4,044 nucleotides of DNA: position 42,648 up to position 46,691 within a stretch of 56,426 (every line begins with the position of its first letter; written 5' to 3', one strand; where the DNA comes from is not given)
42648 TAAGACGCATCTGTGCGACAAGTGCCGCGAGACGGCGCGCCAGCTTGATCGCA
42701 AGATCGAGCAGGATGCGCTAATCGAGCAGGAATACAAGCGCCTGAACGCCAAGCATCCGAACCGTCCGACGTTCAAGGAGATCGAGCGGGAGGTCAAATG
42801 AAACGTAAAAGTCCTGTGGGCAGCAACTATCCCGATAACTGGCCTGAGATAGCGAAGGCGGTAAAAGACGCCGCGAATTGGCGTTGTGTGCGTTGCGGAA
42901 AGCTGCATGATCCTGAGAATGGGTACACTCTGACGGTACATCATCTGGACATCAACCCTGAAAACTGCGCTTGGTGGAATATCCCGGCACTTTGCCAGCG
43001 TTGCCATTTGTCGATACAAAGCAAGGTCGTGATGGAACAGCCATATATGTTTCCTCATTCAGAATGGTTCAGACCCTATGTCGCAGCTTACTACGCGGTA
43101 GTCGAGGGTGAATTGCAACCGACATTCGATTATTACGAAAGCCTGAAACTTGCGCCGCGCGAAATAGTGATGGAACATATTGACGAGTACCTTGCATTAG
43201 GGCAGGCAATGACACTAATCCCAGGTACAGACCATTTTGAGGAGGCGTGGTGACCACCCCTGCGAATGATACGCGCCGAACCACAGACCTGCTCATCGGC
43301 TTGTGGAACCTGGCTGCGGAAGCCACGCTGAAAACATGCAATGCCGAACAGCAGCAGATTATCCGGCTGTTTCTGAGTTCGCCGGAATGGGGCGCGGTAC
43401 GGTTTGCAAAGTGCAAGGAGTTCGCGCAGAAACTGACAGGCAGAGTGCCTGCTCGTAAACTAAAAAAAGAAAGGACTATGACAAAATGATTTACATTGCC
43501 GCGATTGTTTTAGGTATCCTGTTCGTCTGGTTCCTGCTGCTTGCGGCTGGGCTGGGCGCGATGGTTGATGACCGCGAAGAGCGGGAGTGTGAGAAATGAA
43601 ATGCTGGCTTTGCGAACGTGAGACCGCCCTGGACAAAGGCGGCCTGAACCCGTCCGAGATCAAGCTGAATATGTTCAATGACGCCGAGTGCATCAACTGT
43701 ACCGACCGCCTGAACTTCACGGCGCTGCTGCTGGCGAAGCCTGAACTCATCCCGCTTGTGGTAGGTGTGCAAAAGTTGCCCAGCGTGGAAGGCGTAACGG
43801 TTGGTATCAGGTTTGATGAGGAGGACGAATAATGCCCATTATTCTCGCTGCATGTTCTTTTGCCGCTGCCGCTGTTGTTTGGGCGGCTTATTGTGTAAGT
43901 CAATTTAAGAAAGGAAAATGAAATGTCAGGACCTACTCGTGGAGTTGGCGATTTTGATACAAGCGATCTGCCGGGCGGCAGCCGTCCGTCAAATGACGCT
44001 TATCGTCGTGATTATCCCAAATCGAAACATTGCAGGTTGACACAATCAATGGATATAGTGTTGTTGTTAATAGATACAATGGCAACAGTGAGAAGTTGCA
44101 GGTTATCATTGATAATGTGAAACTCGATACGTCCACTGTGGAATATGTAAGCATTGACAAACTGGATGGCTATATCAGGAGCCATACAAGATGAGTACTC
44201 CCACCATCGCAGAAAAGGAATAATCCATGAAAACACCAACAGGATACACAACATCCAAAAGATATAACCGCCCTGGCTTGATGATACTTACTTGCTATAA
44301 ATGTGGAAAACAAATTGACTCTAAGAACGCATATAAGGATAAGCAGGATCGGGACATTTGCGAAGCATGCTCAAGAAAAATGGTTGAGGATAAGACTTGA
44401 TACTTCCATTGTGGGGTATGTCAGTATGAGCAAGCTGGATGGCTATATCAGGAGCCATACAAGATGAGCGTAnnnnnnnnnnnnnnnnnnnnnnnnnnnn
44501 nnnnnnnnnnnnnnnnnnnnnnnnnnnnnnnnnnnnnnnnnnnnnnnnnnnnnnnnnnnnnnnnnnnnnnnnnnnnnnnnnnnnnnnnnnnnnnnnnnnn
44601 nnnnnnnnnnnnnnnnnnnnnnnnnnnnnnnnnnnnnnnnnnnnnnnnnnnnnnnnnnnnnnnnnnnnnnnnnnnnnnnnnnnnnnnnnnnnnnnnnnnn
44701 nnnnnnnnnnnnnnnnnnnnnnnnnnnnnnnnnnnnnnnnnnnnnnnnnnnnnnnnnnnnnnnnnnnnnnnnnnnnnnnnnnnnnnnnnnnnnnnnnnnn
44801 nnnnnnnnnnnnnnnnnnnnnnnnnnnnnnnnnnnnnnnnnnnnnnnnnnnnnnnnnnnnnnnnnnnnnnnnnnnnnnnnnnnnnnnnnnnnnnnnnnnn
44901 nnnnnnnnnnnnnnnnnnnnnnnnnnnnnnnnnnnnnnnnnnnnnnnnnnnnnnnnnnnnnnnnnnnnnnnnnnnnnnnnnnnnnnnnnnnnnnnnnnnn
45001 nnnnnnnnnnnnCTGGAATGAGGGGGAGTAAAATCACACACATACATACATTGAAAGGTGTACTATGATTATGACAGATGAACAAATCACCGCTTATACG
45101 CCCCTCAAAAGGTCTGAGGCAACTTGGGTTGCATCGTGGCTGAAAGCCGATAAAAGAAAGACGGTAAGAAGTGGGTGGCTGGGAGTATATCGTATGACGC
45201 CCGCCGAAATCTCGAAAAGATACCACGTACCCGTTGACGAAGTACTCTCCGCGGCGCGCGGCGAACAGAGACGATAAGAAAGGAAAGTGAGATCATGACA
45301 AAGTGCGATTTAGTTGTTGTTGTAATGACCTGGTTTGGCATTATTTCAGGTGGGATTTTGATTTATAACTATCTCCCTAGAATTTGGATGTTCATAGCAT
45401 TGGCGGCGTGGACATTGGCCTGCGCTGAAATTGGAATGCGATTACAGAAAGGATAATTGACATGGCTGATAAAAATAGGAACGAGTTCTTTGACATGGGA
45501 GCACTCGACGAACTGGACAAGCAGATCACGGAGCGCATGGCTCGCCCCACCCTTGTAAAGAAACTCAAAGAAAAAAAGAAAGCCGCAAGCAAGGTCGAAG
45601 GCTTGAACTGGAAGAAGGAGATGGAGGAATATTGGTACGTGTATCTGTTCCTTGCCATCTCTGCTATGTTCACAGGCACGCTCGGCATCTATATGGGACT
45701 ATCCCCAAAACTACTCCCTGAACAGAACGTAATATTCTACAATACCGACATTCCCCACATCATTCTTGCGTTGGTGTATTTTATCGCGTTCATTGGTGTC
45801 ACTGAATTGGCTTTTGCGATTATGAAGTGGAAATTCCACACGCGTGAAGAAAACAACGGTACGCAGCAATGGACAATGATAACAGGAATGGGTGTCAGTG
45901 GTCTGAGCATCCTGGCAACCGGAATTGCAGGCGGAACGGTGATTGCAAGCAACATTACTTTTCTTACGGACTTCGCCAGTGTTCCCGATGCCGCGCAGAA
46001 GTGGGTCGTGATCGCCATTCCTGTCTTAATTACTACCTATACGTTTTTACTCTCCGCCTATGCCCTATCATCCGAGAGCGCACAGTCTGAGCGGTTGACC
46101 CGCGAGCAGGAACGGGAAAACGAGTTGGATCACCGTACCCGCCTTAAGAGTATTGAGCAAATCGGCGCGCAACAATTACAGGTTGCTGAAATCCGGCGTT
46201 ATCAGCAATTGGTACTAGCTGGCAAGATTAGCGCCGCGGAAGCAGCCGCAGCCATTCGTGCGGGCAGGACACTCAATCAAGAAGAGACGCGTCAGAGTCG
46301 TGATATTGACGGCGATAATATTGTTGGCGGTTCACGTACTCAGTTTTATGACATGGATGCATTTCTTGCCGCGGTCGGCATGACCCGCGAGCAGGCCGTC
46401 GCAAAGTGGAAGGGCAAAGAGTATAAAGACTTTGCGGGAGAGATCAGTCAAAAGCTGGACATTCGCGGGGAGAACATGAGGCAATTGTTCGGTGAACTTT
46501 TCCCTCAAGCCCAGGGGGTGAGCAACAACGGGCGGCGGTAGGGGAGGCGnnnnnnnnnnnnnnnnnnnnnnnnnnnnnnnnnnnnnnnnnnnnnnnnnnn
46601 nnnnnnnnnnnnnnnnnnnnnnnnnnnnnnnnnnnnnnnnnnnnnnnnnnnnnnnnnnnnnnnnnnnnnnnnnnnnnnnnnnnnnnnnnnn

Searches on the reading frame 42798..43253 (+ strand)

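Call 85: search_protein_families(library=phrogs, proteins=[window:42798-43253:+], max_evalue=0.001)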
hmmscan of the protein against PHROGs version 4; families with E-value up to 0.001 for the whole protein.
window:42798-43253:+ (151 aa): 7 families
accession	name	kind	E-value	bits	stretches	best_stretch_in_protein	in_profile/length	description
phrog_1571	-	DNA, RNA and nucleotide metabolism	6.6e-09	36.7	1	45-75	65-95/128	HNH endonuclease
phrog_1271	-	DNA, RNA and nucleotide metabolism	3.2e-07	31.1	1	10-78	249-320/361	HNH endonuclease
phrog_144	-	DNA, RNA and nucleotide metabolism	6.5e-07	30.2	1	13-73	70-132/175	HNH endonuclease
phrog_8048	-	DNA, RNA and nucleotide metabolism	3.2e-06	27.5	1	6-79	155-231/273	HNH endonuclease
phrog_333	-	DNA, RNA and nucleotide metabolism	6.7e-06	27.3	1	8-70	14-75/138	HNH endonuclease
phrog_119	-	DNA, RNA and nucleotide metabolism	1.1e-05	25.4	1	14-75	190-256/443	HNH endonuclease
phrog_8446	-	DNA, RNA and nucleotide metabolism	0.00025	21.8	1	10-76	123-198/211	HNH endonuclease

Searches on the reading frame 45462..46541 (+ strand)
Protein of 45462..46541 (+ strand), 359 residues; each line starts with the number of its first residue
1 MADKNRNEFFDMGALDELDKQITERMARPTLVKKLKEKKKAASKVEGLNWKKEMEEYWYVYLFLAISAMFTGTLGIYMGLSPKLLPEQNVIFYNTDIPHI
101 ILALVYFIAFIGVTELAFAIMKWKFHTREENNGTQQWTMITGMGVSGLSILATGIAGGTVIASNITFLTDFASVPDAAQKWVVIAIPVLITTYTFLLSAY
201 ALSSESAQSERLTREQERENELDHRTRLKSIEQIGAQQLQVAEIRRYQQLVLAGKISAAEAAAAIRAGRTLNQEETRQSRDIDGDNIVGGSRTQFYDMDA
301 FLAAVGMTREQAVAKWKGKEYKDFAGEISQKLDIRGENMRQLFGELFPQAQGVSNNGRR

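Call 14: find_encoding_contigs(protein=window:45462-46541:+, flank=10000, max_places=1)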
Protein window:45462-46541:+ (359 aa): 24 contigs read that carry it; 1 place shown.
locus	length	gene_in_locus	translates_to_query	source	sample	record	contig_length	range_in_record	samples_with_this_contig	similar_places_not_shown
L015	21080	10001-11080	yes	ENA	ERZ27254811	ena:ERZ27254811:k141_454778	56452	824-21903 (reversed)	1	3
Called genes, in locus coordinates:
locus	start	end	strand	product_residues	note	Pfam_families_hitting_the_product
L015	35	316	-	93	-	-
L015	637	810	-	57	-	-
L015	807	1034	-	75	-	-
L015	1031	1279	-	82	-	-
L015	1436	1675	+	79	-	-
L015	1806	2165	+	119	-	-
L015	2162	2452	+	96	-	-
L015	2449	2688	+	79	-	-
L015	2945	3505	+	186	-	-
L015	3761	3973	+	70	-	-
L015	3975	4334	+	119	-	-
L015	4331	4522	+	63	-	-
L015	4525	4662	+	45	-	-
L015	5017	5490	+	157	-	-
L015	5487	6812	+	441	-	PF00772:DnaB, PF03796:DnaB_C, PF13481:AAA_25, PF06745:ATPase (weak)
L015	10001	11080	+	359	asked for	-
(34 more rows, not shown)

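Call 85: search_protein_families(library=phrogs, proteins=[window:45462-46541:+], max_evalue=0.001)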
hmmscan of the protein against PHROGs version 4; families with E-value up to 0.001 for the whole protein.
window:45462-46541:+ (359 aa): 0 families
